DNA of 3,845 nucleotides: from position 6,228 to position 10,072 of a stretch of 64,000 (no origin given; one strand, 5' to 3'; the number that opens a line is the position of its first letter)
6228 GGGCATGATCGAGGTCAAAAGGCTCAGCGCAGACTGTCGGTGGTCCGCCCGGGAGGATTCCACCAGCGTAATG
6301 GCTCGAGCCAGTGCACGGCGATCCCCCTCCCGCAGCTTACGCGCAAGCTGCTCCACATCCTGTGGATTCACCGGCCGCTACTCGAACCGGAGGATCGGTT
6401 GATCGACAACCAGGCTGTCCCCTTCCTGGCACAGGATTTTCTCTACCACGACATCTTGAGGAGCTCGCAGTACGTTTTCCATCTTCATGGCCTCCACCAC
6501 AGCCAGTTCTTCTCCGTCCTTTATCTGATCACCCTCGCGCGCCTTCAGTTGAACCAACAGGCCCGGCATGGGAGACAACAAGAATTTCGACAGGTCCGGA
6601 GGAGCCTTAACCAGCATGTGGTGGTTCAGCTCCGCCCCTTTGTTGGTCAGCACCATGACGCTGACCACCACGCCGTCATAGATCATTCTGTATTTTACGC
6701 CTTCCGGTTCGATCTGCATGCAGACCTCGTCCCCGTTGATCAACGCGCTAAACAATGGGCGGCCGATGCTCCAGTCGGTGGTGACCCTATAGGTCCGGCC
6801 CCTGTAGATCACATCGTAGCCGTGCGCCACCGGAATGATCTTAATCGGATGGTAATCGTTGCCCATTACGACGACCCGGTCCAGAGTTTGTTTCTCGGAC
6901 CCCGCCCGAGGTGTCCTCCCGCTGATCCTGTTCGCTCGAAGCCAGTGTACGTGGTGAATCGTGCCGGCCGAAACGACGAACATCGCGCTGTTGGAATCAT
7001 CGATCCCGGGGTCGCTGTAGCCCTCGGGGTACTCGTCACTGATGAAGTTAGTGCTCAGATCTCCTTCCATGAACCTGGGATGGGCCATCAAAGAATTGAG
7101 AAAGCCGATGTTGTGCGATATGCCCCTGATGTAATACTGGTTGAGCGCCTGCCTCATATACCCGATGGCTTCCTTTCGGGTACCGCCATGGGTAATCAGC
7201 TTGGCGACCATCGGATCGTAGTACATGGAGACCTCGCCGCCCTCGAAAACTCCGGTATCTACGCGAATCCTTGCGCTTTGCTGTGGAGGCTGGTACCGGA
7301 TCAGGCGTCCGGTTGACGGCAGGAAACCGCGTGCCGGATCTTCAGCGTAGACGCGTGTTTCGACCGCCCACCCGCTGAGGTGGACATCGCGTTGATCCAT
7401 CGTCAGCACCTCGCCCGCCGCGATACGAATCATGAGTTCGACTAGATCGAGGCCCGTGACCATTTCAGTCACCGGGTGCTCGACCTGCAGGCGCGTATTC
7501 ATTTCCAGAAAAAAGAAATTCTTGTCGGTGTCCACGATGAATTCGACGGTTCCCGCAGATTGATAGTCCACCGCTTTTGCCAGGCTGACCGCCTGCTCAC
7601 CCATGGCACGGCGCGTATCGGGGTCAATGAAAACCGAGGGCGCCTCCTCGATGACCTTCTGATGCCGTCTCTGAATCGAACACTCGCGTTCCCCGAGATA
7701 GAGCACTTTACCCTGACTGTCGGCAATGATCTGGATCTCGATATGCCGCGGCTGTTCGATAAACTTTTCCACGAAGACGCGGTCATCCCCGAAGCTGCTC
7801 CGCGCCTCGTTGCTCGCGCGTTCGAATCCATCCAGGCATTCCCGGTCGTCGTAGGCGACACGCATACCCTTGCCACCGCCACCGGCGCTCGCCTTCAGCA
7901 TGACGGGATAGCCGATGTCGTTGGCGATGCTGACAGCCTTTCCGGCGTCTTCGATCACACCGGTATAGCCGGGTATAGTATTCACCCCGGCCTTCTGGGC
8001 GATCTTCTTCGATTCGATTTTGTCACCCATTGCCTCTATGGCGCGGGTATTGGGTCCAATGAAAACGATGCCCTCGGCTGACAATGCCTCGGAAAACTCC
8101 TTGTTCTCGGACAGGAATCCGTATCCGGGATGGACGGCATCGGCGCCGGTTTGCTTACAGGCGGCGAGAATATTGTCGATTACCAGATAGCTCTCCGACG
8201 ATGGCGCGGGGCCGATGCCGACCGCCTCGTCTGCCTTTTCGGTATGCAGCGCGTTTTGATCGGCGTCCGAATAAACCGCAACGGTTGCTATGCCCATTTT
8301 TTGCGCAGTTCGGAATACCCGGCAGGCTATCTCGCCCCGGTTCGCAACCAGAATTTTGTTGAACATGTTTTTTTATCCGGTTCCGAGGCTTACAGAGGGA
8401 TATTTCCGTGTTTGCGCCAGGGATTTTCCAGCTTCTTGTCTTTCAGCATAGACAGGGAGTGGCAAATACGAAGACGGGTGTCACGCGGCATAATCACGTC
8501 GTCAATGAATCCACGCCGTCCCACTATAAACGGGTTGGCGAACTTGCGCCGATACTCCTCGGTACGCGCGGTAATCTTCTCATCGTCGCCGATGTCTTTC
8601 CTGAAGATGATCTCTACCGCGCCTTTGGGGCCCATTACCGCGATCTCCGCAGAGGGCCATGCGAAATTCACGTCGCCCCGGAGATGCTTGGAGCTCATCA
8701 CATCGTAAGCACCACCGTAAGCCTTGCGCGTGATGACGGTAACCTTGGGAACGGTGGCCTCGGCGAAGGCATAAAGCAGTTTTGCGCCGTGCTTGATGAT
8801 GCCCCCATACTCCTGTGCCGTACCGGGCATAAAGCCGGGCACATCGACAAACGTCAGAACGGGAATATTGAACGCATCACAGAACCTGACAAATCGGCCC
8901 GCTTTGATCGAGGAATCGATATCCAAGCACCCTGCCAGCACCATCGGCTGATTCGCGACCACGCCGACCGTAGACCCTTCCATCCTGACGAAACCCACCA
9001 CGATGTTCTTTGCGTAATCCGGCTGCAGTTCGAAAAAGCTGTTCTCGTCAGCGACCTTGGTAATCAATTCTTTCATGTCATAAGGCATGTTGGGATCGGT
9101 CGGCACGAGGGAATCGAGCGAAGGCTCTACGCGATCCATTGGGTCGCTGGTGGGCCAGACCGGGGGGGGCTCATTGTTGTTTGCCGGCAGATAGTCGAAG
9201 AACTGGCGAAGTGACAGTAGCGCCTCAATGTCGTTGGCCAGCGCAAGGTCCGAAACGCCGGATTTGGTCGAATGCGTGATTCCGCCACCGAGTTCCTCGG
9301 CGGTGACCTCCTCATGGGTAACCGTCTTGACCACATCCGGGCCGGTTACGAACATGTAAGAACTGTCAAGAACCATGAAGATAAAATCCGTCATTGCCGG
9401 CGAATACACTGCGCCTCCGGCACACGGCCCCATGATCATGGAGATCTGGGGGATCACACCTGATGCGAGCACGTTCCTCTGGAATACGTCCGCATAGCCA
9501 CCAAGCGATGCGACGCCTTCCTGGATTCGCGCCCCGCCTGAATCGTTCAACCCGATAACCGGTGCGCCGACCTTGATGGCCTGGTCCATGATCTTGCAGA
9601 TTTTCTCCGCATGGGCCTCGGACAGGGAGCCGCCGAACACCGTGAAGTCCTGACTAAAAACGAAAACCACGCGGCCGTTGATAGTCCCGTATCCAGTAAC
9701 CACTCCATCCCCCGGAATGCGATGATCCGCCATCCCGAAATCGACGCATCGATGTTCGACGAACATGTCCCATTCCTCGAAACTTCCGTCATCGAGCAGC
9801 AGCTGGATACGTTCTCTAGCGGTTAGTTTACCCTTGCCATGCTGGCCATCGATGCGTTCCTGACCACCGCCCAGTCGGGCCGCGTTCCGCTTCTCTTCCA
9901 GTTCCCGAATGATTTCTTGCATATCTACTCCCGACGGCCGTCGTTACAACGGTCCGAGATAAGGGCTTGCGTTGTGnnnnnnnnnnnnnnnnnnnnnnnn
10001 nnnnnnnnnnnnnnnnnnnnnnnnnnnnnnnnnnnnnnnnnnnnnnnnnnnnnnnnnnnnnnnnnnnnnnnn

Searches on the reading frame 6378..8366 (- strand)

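Call 4: search_protein_families(library=ncbifam, proteins=[window:6378-8366:-])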
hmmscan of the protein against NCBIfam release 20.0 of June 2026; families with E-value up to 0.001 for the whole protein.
window:6378-8366:- (662 aa): 52 families (the best 25 are shown)
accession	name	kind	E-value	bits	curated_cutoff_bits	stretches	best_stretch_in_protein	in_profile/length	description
NF009554.0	PRK12999.1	equivalog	1.4e-189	632.5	965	2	1-445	4-455/1147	pyruvate carboxylase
NF006367.0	PRK08591.1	subfamily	3e-189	629.4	597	1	1-445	1-444/451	acetyl-CoA carboxylase biotin carboxylase subunit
NF006406.0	PRK08654.1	equivalog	2.4e-187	623.4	739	1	1-445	1-443/499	acetyl-CoA carboxylase biotin carboxylase subunit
TIGR00514.1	accC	equivalog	2.2e-182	606.9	626.5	1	1-444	1-443/449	acetyl-CoA carboxylase biotin carboxylase subunit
TIGR02712.1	urea_carbox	equivalog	6.9e-180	600.4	1303.85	2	2-444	1-441/1201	urea carboxylase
NF004085.0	PRK05586.1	equivalog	8.2e-176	585.3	723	1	1-445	1-444/448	acetyl-CoA carboxylase biotin carboxylase subunit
TIGR01235.1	pyruv_carbox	equivalog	2.9e-174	581.5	1114.45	2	4-451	1-456/1143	pyruvate carboxylase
NF009471.0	PRK12833.1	equivalog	9.4e-161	535.5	686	1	3-443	6-445/467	acetyl-CoA carboxylase biotin carboxylase subunit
NF006286.0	PRK08462.1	equivalog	1.9e-156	521.4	740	1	3-444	5-443/445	acetyl-CoA carboxylase biotin carboxylase subunit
NF005525.0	PRK07178.1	equivalog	8.5e-152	506.1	768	1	1-448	1-444/471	acetyl-CoA carboxylase biotin carboxylase subunit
NF006287.0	PRK08463.1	equivalog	2e-140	468.8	775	1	1-446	1-445/479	acetyl-CoA carboxylase subunit A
TIGR01369.1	CPSaseII_lrg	equivalog_domain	1.5e-18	65.9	1027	1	90-325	644-873/1052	carbamoyl-phosphate synthase (glutamine-hydrolyzing) large subunit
NF003671.0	PRK05294.1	equivalog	2.5e-17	61.8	599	1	90-325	641-870/1058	carbamoyl-phosphate synthase large subunit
NF004173.0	PRK05641.1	equivalog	1.2e-14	55.1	199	1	596-659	87-150/153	putative acetyl-CoA carboxylase biotin carboxyl carrier protein subunit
NF053643.1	Ddl_archaea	equivalog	1.2e-13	50.8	500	1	98-321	89-300/367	putative pseudomurein biosynthesis ATP-grasp protein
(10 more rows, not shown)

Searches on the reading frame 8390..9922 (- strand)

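Call 4: search_protein_families(library=ncbifam, proteins=[window:8390-9922:-])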
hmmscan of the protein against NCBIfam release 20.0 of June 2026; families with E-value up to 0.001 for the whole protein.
window:8390-9922:- (510 aa): 9 families
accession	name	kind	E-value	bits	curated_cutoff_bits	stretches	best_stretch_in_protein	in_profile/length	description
TIGR01117.1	mmdA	subfamily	4.5e-238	791.1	998.8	1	4-510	2-512/512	methylmalonyl-CoA decarboxylase subunit alpha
NF005530.0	PRK07189.1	equivalog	2e-21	76.4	228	1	33-201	16-192/303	biotin-independent malonate decarboxylase subunit beta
TIGR00515.1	accD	equivalog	2.5e-20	73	317.45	1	32-202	56-239/285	acetyl-CoA carboxylase, carboxyltransferase subunit beta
TIGR03133.1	malonate_beta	equivalog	7.1e-20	71.4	278.15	1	33-201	6-182/274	biotin-independent malonate decarboxylase subunit beta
NF041504.1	AccA_sub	subfamily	8.1e-14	51.6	300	2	329-404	71-147/257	carboxyltransferase subunit alpha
NF004344.0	PRK05724.1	equivalog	4.5e-12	45.8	357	1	340-442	139-237/319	acetyl-CoA carboxylase carboxyltransferase subunit alpha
TIGR00513.1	accA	equivalog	4.1e-11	42.8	319.3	1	340-415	139-215/321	acetyl-CoA carboxylase carboxyl transferase subunit alpha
NF008971.0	PRK12319.1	equivalog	5e-09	36.1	406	0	106-193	85-173/256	acetyl-CoA carboxylase carboxyl transferase subunit alpha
TIGR03134.1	malonate_gamma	equivalog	1.2e-05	25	237.15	1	284-439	3-169/258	biotin-independent malonate decarboxylase subunit gamma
